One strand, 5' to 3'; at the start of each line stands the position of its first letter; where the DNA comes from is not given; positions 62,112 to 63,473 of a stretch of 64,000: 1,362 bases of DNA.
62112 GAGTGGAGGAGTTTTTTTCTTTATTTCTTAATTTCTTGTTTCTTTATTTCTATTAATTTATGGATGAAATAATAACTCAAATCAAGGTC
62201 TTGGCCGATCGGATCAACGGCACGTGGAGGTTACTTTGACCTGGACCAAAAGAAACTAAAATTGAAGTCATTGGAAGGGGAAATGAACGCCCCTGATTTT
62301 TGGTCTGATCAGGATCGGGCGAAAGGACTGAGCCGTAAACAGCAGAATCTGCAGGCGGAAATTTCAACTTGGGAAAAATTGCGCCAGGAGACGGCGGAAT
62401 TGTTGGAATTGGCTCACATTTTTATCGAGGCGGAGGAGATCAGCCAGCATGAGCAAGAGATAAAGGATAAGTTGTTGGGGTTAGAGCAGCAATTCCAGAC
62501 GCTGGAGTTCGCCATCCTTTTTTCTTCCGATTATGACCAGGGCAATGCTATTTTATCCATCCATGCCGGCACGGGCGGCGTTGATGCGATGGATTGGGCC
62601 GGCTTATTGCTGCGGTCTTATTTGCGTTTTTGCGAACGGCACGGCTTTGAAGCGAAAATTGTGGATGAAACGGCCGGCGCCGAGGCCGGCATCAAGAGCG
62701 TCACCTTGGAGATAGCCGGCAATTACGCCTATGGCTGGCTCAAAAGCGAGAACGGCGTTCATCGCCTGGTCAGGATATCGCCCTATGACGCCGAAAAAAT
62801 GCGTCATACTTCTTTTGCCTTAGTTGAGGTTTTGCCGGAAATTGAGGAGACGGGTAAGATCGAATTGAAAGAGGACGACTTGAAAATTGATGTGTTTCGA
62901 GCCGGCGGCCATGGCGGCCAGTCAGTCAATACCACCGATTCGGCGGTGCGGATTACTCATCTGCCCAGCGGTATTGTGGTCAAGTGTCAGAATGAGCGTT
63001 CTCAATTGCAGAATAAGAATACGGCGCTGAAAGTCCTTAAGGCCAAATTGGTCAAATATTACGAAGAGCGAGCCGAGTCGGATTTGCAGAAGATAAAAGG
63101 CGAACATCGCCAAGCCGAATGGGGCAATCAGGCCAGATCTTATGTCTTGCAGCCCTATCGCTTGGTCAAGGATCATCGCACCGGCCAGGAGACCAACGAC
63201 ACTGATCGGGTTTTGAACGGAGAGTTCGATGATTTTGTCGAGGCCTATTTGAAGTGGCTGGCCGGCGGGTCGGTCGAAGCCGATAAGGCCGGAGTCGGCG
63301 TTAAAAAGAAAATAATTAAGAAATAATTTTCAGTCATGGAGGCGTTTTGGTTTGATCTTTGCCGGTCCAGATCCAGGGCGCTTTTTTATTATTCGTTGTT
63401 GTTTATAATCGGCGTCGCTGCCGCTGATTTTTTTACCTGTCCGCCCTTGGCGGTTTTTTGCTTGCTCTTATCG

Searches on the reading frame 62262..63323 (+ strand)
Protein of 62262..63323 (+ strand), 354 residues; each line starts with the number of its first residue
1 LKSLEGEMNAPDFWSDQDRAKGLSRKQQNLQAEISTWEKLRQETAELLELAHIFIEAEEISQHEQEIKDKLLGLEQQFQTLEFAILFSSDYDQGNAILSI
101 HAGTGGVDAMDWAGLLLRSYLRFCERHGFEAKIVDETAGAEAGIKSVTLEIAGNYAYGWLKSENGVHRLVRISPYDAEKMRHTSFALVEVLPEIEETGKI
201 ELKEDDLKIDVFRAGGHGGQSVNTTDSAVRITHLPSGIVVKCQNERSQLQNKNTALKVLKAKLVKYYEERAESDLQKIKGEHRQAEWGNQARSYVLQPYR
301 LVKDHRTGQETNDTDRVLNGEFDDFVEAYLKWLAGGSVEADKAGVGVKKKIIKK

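Call 10: search_protein_families(library=pfam, proteins=[window:62262-63323:+], max_evalue=0.01)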
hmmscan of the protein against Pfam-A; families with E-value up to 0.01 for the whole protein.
window:62262-63323:+ (354 aa): 2 families
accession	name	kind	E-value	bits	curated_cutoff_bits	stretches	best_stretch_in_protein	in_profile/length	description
PF03462.23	PCRF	-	2.9e-50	171.2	24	1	2-188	6-194/194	PCRF domain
PF00472.26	RF-1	-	3.9e-40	136.9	35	1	199-306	4-116/116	RF-1 domain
